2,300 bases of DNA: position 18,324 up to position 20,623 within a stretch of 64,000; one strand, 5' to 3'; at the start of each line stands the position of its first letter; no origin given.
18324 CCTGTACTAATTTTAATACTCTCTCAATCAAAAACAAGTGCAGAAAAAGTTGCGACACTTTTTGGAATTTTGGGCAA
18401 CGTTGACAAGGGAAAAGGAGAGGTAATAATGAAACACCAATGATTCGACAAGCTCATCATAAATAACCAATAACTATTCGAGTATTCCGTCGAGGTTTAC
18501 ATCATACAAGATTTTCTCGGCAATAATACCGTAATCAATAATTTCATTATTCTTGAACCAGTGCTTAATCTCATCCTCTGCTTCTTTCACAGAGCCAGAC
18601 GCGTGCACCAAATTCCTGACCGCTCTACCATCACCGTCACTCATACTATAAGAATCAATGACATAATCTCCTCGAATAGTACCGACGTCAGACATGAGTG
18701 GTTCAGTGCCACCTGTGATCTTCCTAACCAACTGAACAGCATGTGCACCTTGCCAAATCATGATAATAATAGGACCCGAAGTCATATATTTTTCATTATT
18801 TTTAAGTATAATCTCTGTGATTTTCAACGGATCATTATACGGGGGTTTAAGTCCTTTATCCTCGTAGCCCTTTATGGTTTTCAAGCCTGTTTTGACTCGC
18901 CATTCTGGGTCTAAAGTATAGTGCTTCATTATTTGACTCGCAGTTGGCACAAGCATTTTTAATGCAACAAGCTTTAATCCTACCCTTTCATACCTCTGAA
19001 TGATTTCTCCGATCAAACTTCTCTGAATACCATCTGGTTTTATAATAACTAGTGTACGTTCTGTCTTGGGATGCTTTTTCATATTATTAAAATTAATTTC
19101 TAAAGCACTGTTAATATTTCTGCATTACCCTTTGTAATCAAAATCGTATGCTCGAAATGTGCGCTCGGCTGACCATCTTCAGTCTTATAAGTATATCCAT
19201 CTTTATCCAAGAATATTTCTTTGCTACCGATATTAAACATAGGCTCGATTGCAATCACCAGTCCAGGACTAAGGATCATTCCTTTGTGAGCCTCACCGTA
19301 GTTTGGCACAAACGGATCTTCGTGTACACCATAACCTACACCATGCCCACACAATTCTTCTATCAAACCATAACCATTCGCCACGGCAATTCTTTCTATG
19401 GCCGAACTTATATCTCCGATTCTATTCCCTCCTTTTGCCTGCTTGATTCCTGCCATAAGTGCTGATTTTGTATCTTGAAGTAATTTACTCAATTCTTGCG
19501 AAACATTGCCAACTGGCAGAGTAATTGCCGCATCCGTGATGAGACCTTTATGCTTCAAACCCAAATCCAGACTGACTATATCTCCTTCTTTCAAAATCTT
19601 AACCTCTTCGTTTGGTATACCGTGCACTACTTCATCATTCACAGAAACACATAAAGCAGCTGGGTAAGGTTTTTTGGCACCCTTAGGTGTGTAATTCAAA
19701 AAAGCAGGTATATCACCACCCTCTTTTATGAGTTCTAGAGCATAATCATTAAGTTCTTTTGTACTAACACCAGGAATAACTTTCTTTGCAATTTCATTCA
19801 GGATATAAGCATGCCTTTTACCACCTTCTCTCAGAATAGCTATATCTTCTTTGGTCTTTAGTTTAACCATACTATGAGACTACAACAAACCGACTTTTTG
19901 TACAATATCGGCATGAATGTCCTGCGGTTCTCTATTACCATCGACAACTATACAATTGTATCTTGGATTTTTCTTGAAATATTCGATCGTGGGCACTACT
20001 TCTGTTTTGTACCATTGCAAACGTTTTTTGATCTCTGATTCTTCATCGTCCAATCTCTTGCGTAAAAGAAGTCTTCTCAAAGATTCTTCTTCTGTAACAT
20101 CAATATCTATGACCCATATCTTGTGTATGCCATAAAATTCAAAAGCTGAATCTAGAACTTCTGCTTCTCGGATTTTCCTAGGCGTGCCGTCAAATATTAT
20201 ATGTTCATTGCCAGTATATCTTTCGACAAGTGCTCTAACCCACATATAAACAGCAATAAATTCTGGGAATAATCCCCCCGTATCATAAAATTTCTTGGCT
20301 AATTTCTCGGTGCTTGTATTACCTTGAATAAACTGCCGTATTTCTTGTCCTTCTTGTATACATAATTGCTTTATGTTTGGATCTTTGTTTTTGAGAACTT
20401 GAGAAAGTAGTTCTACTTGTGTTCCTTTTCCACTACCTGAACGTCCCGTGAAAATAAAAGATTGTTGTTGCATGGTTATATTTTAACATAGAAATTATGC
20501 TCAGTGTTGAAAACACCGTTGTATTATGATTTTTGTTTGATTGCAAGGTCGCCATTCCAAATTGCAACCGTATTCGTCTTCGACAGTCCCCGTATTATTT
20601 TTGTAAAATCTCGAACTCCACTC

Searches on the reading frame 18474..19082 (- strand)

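Call 32: search_protein_families(library=pfam, proteins=[window:18474-19082:-], max_evalue=0.0001)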
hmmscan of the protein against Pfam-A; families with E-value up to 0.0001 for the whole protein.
window:18474-19082:- (202 aa): 1 family
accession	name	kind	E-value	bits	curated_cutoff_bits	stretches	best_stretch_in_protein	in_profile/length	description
PF00334.24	NDK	-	6.7e-37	126.8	27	2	96-181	60-135/135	Nucleoside diphosphate kinase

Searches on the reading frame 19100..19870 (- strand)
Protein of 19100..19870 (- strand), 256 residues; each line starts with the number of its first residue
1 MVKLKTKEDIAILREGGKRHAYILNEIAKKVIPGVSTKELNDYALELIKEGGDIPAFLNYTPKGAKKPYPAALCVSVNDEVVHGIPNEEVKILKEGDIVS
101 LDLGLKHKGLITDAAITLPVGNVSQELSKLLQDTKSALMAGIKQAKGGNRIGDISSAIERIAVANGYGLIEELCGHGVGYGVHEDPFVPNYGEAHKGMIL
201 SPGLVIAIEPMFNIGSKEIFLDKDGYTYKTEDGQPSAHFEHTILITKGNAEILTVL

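Call 32: search_protein_families(library=pfam, proteins=[window:19100-19870:-], max_evalue=0.0001)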
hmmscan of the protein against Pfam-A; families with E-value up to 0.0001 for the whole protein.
window:19100-19870:- (256 aa): 1 family
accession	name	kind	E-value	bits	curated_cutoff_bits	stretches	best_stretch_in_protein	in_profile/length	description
PF00557.29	Peptidase_M24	-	3.3e-42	145.1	23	1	12-247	2-208/208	Metallopeptidase family M24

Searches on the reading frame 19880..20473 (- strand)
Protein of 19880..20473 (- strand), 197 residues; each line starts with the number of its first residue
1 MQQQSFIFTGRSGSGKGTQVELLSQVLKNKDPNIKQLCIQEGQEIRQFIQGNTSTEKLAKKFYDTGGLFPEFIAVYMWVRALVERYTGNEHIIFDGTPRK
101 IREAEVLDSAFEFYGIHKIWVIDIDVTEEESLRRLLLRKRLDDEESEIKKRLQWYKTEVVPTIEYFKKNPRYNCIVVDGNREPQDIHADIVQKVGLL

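Call 32: search_protein_families(library=pfam, proteins=[window:19880-20473:-], max_evalue=0.0001)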
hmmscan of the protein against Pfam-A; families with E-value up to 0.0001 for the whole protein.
window:19880-20473:- (197 aa): 2 families
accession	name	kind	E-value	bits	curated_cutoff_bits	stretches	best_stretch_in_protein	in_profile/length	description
PF00406.28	ADK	-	1.3e-22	81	26.8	1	9-169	2-149/151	Adenylate kinase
PF13207.12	AAA_17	-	1.4e-07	32.3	27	1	9-149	1-136/136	AAA domain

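Call 47: find_encoding_contigs(protein=window:19880-20473:-, flank=6000, max_places=10)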
Protein window:19880-20473:- (197 aa): 2 contigs read that carry it; 2 places shown.
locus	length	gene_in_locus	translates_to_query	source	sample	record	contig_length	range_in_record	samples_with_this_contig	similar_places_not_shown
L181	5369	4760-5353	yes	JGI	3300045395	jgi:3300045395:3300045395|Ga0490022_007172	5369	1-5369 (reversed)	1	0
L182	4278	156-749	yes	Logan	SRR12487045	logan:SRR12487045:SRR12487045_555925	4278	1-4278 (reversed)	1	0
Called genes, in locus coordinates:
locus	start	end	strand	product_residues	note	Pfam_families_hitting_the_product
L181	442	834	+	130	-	PF00410:Ribosomal_S8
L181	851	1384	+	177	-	PF00347:Ribosomal_L6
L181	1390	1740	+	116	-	PF00861:Ribosomal_L18p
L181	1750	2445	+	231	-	PF00333:Ribosomal_S5, PF03719:Ribosomal_S5_C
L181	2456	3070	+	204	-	PF00828:Ribosomal_L27A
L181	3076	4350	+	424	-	PF00344:SecY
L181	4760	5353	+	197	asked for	PF00406:ADK, PF13207:AAA_17 (weak)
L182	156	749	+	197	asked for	PF00406:ADK, PF13207:AAA_17 (weak)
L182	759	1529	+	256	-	PF00557:Peptidase_M24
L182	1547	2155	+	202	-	PF00334:NDK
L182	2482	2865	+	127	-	PF09997:DUF2238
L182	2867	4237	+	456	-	PF00753:Lactamase_B, PF23023:Anti-Pycsar_Apyc1, PF12706:Lactamase_B_2 (weak), PF16661:Lactamase_B_6, PF10996:Beta-Casp, PF07521:RMMBL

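Call 67: find_homologous_proteins(query=window:19880-20473:-, max_evalue=1e-40)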
Query window:19880-20473:- (197 aa): 166 proteins with E <= 1e-40 among 462 candidates; the best 120 are listed.
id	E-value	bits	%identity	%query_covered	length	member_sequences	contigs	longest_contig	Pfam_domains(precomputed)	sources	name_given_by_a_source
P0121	4.8e-125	433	98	100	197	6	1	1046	PF00406.30,PF13207.13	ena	-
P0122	2.8e-124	430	98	100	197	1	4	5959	PF00406.30,PF13207.13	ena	-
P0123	1.3e-102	360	81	100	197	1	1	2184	PF00406.30,PF13207.13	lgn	-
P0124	9.1e-102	357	82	100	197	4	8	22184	PF00406.30,PF02223.24,PF13207.13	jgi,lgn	jgi:adenylate kinase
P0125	4.7e-77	276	63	100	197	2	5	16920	PF00406.30,PF13207.13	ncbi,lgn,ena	ncbi:MAG: nucleoside monophosphate kinase [Patescibacteria group bacterium]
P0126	3.3e-76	273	61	99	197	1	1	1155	PF00406.30,PF13207.13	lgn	-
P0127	7.5e-76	272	60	100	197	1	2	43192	PF00406.30,PF13207.13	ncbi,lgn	-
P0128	1.4e-74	268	60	100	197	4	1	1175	PF00406.30,PF13207.13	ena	-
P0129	1.7e-74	268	61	100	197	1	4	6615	PF00406.30,PF13207.13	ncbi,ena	-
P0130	2.4e-74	267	61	100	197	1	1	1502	PF00406.30,PF13207.13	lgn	-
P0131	2.7e-74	267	60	100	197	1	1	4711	PF00406.30,PF13207.13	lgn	-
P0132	5.0e-74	266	60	99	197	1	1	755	PF00406.30,PF13207.13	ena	-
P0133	8.9e-74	265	60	100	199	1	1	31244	PF00406.30,PF13207.13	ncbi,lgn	-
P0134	1.1e-73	265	60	99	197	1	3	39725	PF00406.30,PF13207.13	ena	-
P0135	3.7e-73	263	58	100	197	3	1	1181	PF00406.30,PF13207.13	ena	-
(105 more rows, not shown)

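Call 68: find_encoding_contigs(protein=P0124, flank=2500, max_places=6)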
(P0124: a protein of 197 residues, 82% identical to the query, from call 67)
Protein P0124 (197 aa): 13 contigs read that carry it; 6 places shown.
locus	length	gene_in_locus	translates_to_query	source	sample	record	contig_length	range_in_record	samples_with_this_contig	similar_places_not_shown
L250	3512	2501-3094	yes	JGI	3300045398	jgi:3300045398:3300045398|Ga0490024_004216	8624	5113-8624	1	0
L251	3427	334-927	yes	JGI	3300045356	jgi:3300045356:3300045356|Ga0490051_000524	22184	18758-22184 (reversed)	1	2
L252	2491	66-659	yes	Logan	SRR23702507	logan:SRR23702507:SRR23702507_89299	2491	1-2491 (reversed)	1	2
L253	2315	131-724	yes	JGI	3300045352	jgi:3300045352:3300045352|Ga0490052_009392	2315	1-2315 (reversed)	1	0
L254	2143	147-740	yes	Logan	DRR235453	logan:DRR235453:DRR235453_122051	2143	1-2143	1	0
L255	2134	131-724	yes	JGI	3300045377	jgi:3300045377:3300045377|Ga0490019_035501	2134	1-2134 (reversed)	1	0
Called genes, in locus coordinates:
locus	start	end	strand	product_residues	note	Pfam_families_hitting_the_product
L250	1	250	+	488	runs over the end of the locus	-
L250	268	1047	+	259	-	PF00121:TIM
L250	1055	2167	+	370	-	PF00162:PGK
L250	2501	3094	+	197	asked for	PF00406:ADK, PF02223:Thymidylate_kin (faint), PF13207:AAA_17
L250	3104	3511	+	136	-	?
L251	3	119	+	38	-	?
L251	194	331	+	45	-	-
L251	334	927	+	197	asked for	PF00406:ADK, PF02223:Thymidylate_kin (faint), PF13207:AAA_17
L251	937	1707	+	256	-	PF00557:Peptidase_M24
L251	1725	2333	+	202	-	PF00334:NDK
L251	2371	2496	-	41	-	-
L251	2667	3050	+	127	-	PF09997:DUF2238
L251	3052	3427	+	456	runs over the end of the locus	PF00753:Lactamase_B, PF23023:Anti-Pycsar_Apyc1, PF12706:Lactamase_B_2 (weak), PF16661:Lactamase_B_6, PF10996:Beta-Casp, PF07521:RMMBL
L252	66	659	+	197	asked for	PF00406:ADK, PF02223:Thymidylate_kin (faint), PF13207:AAA_17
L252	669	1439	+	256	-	PF00557:Peptidase_M24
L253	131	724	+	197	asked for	PF00406:ADK, PF02223:Thymidylate_kin (faint), PF13207:AAA_17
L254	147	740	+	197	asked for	PF00406:ADK, PF02223:Thymidylate_kin (faint), PF13207:AAA_17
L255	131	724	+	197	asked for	PF00406:ADK, PF02223:Thymidylate_kin (faint), PF13207:AAA_17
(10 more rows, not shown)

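Call 69: find_encoding_contigs(protein=P0122, flank=2500, max_places=6)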
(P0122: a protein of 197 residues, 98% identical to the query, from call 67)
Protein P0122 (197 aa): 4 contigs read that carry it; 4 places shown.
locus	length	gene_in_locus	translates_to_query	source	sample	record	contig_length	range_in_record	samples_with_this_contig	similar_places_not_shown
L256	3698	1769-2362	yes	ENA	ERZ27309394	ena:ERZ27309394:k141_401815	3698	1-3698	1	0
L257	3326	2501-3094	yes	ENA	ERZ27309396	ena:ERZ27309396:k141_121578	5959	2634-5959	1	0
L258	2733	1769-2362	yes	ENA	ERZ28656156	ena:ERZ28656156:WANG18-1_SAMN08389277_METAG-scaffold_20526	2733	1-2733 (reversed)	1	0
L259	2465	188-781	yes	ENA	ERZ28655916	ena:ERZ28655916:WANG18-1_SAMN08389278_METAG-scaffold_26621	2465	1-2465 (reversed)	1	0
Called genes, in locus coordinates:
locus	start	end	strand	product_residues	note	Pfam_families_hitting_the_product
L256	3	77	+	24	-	?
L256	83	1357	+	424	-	PF00344:SecY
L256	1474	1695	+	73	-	-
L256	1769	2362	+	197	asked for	PF00406:ADK, PF13207:AAA_17 (weak)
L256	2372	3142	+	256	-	PF00557:Peptidase_M24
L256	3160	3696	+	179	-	?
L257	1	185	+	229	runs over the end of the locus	PF00333:Ribosomal_S5, PF03719:Ribosomal_S5_C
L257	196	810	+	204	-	PF00828:Ribosomal_L27A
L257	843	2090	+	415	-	PF00344:SecY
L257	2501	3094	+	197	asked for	PF00406:ADK, PF13207:AAA_17 (weak)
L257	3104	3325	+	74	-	?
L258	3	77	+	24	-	?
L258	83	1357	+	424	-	PF00344:SecY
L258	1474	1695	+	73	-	-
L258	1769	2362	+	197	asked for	PF00406:ADK, PF13207:AAA_17 (weak)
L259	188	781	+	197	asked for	PF00406:ADK, PF13207:AAA_17 (weak)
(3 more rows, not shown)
